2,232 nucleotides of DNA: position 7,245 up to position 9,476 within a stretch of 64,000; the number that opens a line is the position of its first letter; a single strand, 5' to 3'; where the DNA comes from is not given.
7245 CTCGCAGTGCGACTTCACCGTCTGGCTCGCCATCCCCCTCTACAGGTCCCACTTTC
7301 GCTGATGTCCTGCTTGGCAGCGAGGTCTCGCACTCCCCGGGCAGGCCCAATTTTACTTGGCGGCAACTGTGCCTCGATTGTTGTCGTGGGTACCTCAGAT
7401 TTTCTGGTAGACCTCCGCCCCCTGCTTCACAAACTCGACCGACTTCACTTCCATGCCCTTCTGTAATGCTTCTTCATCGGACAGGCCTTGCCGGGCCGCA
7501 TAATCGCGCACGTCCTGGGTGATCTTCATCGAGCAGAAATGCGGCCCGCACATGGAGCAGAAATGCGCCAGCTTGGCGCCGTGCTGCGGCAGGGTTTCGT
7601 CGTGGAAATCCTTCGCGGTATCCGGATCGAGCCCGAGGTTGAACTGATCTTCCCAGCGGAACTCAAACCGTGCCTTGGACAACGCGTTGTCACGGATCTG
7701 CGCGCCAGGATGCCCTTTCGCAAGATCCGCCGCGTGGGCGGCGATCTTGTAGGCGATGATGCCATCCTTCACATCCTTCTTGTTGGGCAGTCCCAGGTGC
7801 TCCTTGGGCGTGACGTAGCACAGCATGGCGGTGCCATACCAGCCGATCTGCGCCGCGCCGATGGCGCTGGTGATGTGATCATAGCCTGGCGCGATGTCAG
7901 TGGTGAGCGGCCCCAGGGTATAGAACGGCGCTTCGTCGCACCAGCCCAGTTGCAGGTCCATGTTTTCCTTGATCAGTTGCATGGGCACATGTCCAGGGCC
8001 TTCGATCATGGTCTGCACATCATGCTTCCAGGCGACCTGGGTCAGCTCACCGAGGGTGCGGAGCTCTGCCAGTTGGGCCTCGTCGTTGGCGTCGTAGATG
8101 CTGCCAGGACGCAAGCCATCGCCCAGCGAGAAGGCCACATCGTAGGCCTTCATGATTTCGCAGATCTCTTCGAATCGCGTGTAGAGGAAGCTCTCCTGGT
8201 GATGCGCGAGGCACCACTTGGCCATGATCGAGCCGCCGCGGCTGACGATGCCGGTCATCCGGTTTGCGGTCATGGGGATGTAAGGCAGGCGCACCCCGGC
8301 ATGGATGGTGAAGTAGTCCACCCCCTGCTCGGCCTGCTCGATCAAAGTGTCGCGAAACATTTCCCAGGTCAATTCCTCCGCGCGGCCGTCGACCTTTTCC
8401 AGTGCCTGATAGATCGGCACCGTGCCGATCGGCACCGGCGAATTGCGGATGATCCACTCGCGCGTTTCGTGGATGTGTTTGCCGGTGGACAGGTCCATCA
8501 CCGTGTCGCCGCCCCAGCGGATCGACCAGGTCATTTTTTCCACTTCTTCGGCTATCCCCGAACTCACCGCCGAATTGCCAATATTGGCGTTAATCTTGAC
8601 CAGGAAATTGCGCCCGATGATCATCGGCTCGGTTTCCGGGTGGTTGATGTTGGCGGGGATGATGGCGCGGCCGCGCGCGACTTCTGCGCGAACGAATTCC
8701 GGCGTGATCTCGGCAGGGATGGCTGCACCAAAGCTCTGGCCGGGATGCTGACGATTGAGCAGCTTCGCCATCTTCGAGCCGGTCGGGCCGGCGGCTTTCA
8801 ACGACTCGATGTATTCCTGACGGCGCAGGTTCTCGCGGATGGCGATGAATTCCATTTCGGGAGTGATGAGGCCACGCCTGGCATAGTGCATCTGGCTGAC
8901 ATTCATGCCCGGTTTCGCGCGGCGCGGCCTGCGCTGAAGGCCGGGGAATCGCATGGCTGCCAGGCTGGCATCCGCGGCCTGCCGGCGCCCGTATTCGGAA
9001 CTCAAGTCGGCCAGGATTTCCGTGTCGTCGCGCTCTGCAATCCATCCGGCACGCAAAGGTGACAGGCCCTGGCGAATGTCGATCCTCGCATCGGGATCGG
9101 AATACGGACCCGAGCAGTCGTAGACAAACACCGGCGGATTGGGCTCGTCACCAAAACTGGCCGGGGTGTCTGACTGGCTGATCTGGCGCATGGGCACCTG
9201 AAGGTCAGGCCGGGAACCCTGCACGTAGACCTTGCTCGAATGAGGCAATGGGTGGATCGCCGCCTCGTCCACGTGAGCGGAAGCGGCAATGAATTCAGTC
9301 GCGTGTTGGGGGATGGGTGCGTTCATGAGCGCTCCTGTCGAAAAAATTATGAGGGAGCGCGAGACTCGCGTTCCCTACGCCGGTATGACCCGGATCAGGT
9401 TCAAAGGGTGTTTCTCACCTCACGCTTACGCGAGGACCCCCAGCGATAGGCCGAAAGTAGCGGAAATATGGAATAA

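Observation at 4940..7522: Three copies of the thiC 3' end delimit two single-gene cassettes: an apparent integration hotspot at the end of thiC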

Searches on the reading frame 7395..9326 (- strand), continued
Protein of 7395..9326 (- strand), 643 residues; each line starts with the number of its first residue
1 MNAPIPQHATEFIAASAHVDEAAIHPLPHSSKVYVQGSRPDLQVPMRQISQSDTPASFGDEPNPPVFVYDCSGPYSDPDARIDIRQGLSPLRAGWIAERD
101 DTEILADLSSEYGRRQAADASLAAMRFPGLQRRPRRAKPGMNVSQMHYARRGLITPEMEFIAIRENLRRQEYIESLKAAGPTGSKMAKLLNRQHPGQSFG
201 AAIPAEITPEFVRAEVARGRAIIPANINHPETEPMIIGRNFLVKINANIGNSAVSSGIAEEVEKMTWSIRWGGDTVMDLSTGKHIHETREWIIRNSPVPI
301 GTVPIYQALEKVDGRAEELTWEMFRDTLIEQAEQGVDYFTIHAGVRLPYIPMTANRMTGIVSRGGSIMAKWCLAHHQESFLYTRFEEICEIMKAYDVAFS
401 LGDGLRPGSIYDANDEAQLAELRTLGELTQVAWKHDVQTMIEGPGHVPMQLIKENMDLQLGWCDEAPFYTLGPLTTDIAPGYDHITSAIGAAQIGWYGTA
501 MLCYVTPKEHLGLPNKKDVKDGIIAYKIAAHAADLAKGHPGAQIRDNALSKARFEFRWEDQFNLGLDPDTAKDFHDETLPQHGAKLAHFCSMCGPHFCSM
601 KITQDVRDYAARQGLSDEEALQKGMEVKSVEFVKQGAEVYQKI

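Call 53: find_encoding_contigs(protein=P0037, flank=6000, max_places=2)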
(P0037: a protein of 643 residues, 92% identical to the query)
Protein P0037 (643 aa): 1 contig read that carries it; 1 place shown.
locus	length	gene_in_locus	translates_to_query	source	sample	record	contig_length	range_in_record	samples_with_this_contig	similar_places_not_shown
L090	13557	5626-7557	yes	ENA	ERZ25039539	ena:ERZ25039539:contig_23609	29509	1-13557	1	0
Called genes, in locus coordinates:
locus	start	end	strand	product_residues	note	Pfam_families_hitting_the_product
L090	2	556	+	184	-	?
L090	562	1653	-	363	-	PF01073:3Beta_HSD, PF01370:Epimerase, PF02719:Polysacc_synt_2, PF04321:RmlD_sub_bind, PF07993:NAD_binding_4 (weak), PF08659:KR (weak), PF13460:NAD_binding_10 (weak), PF16363:GDP_Man_Dehyd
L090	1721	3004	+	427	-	PF04413:Glycos_transf_N, PF00534:Glycos_transf_1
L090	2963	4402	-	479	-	PF02321:OEP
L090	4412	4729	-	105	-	PF00581:Rhodanese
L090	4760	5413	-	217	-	PF01135:PCMT, PF00398:RrnaAD (weak), PF13847:Methyltransf_31, PF08241:Methyltransf_11 (faint), PF08242:Methyltransf_12 (weak), PF13649:Methyltransf_25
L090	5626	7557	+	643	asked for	PF13667:ThiC-associated, PF01964:ThiC_Rad_SAM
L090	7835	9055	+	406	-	-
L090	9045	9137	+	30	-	-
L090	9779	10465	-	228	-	PF01814:Hemerythrin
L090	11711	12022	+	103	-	PF06965:Na_H_antiport_1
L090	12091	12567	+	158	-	PF06965:Na_H_antiport_1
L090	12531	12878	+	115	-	PF06965:Na_H_antiport_1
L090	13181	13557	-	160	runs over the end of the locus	PF05099:TerB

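Call 58: find_encoding_contigs(protein=P0037, flank=10000, max_places=1)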
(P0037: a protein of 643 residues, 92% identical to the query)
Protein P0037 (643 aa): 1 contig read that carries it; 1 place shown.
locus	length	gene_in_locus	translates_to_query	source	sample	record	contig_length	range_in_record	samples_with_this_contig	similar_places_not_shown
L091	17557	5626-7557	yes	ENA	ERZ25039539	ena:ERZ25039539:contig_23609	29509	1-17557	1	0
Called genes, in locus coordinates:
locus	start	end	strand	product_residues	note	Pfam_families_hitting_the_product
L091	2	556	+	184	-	?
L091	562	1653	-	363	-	PF01073:3Beta_HSD, PF01370:Epimerase, PF02719:Polysacc_synt_2, PF04321:RmlD_sub_bind, PF07993:NAD_binding_4 (weak), PF08659:KR (weak), PF13460:NAD_binding_10 (weak), PF16363:GDP_Man_Dehyd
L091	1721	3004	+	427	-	PF04413:Glycos_transf_N, PF00534:Glycos_transf_1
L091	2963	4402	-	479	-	PF02321:OEP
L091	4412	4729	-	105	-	PF00581:Rhodanese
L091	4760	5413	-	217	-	PF01135:PCMT, PF00398:RrnaAD (weak), PF13847:Methyltransf_31, PF08241:Methyltransf_11 (faint), PF08242:Methyltransf_12 (weak), PF13649:Methyltransf_25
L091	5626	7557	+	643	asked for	PF13667:ThiC-associated, PF01964:ThiC_Rad_SAM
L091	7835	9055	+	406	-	-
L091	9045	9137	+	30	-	-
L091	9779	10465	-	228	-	PF01814:Hemerythrin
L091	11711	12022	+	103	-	PF06965:Na_H_antiport_1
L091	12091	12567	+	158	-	PF06965:Na_H_antiport_1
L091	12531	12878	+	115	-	PF06965:Na_H_antiport_1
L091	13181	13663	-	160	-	PF05099:TerB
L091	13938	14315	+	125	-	-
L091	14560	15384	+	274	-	PF02673:BacA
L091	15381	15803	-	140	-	PF02472:ExbD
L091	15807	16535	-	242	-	PF01618:MotA_ExbB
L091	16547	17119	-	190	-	PF03544:TonB_C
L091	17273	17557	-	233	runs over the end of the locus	PF01061:ABC2_membrane, PF12698:ABC2_membrane_3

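Call 59: find_encoding_contigs(protein=P0040, flank=10000, max_places=1)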
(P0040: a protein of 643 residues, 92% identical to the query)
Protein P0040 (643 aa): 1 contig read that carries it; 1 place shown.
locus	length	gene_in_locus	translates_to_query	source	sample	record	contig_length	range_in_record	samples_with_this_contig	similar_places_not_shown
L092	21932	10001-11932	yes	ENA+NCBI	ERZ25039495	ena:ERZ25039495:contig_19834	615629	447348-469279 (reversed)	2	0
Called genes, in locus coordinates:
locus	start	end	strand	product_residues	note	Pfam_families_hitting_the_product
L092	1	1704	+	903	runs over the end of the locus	PF07517:SecA_DEAD, PF00270:DEAD (faint), PF01043:SecA_PP_bind, PF21090:P-loop_SecA, PF07516:SecA_SW, PF02810:SEC-C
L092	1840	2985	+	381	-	PF11062:DUF2863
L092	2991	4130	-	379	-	PF02636:Methyltransf_28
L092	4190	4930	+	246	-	PF00106:adh_short, PF23441:SDR (weak), PF13561:adh_short_C2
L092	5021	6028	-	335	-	PF01073:3Beta_HSD, PF01370:Epimerase, PF02719:Polysacc_synt_2, PF04321:RmlD_sub_bind, PF07993:NAD_binding_4 (weak), PF08659:KR (weak), PF13460:NAD_binding_10 (weak), PF16363:GDP_Man_Dehyd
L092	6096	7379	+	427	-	PF04413:Glycos_transf_N, PF00534:Glycos_transf_1 (weak)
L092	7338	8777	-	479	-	PF02321:OEP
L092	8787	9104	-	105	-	PF00581:Rhodanese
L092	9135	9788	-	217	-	PF01135:PCMT, PF00398:RrnaAD (weak), PF13847:Methyltransf_31, PF08241:Methyltransf_11 (faint), PF08242:Methyltransf_12 (weak), PF13649:Methyltransf_25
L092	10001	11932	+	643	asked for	PF13667:ThiC-associated, PF01964:ThiC_Rad_SAM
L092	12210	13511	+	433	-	-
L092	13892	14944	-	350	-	PF13592:HTH_33, PF13358:DDE_3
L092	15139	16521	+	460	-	PF05598:DUF772, PF01609:DDE_Tnp_1, PF13751:DDE_Tnp_1_6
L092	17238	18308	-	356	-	PF07589:PEP_exosort_dom (weak)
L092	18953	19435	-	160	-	PF05099:TerB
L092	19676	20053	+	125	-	-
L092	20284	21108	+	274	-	PF02673:BacA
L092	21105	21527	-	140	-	PF02472:ExbD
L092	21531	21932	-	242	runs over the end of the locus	PF01618:MotA_ExbB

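Call 81: find_encoding_contigs(protein=P0041, flank=8000, max_places=1)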
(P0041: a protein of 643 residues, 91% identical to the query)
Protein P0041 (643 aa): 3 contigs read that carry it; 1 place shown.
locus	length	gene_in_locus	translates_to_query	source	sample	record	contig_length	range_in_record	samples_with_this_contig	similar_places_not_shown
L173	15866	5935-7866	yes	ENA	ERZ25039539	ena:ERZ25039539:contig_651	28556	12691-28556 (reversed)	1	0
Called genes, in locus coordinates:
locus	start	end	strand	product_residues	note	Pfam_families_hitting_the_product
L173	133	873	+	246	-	PF00106:adh_short, PF23441:SDR (weak), PF13561:adh_short_C2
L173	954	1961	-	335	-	PF01073:3Beta_HSD, PF01370:Epimerase, PF02719:Polysacc_synt_2, PF04321:RmlD_sub_bind, PF07993:NAD_binding_4 (weak), PF08659:KR (weak), PF13460:NAD_binding_10 (weak), PF16363:GDP_Man_Dehyd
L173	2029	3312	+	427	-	PF04413:Glycos_transf_N, PF00534:Glycos_transf_1 (weak)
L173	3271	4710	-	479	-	PF02321:OEP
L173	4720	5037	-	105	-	PF00581:Rhodanese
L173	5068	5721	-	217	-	PF01135:PCMT, PF00398:RrnaAD (weak), PF13847:Methyltransf_31 (weak), PF13649:Methyltransf_25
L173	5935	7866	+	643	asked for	PF13667:ThiC-associated, PF01964:ThiC_Rad_SAM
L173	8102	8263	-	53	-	-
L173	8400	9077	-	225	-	PF04140:ICMT, PF04191:PEMT, PF01222:ERG4_ERG24 (weak)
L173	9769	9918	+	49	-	PF18602:Rap1a (weak)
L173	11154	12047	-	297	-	PF14236:DruA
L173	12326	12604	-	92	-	-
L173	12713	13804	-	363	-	PF13565:HTH_32 (weak), PF00665:rve, PF13683:rve_3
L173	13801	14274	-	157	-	PF01527:HTH_Tnp_1 (faint)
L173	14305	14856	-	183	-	PF01609:DDE_Tnp_1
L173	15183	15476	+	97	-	PF13442:Cytochrome_CBB3, PF00034:Cytochrom_C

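Call 82: find_encoding_contigs(protein=P0042, flank=8000, max_places=1)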
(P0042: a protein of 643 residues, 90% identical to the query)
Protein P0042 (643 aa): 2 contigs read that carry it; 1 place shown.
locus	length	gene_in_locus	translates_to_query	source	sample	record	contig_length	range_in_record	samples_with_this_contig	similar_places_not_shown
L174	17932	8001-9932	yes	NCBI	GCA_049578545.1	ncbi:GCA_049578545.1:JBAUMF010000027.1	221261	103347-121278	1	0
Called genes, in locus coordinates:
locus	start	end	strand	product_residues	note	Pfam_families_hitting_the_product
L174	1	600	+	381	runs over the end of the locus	PF11062:DUF2863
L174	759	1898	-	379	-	PF02636:Methyltransf_28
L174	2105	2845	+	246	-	PF00106:adh_short, PF08659:KR (faint), PF13561:adh_short_C2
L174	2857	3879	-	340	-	PF01073:3Beta_HSD, PF01370:Epimerase, PF02719:Polysacc_synt_2, PF04321:RmlD_sub_bind, PF07993:NAD_binding_4 (faint), PF08659:KR (weak), PF16363:GDP_Man_Dehyd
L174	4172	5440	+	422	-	PF04413:Glycos_transf_N, PF00534:Glycos_transf_1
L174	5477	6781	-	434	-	PF02321:OEP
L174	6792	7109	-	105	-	PF00581:Rhodanese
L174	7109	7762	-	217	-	PF01135:PCMT, PF00398:RrnaAD (faint), PF13489:Methyltransf_23, PF13847:Methyltransf_31, PF08241:Methyltransf_11 (weak), PF08242:Methyltransf_12 (weak), PF13649:Methyltransf_25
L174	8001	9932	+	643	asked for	PF13667:ThiC-associated, PF01964:ThiC_Rad_SAM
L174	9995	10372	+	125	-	-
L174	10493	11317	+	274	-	PF02673:BacA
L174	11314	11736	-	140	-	PF02472:ExbD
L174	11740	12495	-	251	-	PF01618:MotA_ExbB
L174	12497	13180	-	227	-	PF03544:TonB_C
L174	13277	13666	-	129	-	-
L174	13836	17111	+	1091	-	PF20248:DUF6603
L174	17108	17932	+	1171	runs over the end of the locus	-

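Call 83: find_encoding_contigs(protein=P0054, flank=8000, max_places=1)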
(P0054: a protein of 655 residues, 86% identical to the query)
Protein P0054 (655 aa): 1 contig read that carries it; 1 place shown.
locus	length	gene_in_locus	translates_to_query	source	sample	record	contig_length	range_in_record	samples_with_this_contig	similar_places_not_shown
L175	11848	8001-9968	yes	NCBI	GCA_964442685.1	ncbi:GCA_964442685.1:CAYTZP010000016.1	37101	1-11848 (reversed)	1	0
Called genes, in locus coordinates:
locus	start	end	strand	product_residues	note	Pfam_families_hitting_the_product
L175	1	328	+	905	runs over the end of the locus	PF07517:SecA_DEAD, PF00270:DEAD (faint), PF01043:SecA_PP_bind, PF21090:P-loop_SecA, PF07516:SecA_SW, PF02810:SEC-C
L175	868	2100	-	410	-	PF02636:Methyltransf_28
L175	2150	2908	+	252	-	PF23441:SDR, PF00106:adh_short, PF08659:KR, PF13561:adh_short_C2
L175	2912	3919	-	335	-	PF01073:3Beta_HSD, PF01370:Epimerase, PF02719:Polysacc_synt_2, PF04321:RmlD_sub_bind, PF07993:NAD_binding_4 (faint), PF08659:KR (weak), PF13460:NAD_binding_10 (faint), PF16363:GDP_Man_Dehyd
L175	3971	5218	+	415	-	PF04413:Glycos_transf_N, PF00534:Glycos_transf_1 (weak)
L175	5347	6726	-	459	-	PF02321:OEP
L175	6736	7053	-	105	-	PF00581:Rhodanese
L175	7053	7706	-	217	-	PF01135:PCMT, PF00398:RrnaAD, PF13489:Methyltransf_23 (weak), PF05175:MTS (weak), PF13847:Methyltransf_31, PF08241:Methyltransf_11 (faint), PF08242:Methyltransf_12 (weak), PF13649:Methyltransf_25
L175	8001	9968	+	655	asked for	PF13667:ThiC-associated, PF01964:ThiC_Rad_SAM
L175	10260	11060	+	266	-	-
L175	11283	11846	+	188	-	?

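Call 105: find_related_loci(query=L022:10926-11762:-, collection=viral_contigs, flank=8000)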
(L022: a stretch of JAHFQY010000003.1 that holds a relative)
Query L022:10926-11762:- (278 aa) in viral_contigs; peptide patterns used: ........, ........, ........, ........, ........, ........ (x = any residue, [..] = any of these).
4 stretches matched a pattern; 1 encode a relative of the query (tblastn E <= 1e-3); 1 distinct loci.
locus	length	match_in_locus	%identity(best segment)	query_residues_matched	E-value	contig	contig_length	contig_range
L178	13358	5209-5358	76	33-82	1e-20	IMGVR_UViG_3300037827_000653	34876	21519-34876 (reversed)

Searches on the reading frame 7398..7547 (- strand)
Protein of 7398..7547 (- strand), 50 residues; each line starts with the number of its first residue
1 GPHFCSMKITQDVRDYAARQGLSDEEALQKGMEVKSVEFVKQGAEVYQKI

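Call 63: find_related_loci(query=window:7398-7547:-, collection=metagenome_contigs, flank=9000)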
Query seq(50 aa) (50 aa) in metagenome_contigs; peptide patterns used: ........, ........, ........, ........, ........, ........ (x = any residue, [..] = any of these).
600 stretches matched a pattern (row limit reached: there are more); 573 encode a relative of the query (tblastn E <= 1e-3); the best 80 are kept; 80 distinct loci.
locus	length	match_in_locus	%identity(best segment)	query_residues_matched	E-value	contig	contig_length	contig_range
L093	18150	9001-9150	82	1-50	9e-26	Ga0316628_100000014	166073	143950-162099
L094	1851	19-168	82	1-50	1e-25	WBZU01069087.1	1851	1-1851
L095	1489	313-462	82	1-50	1e-25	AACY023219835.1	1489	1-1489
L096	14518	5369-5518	80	1-50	1e-25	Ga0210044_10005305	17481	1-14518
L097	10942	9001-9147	84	1-49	4e-25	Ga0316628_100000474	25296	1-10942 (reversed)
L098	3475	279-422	85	1-48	4e-25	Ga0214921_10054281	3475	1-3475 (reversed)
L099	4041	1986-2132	84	1-49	6e-25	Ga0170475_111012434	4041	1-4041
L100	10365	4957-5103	80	1-49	6e-25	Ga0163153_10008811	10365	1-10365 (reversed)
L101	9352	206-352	80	1-49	9e-25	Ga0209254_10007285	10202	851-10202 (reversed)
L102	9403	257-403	86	1-49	9e-25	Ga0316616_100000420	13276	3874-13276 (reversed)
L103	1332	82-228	78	1-49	8e-25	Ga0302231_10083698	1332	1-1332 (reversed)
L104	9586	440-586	84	1-49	1e-24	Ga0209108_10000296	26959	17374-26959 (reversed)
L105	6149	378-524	84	1-49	1e-24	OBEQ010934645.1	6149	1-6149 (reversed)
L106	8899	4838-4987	76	1-50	2e-24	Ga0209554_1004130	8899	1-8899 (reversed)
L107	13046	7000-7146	80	1-49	2e-24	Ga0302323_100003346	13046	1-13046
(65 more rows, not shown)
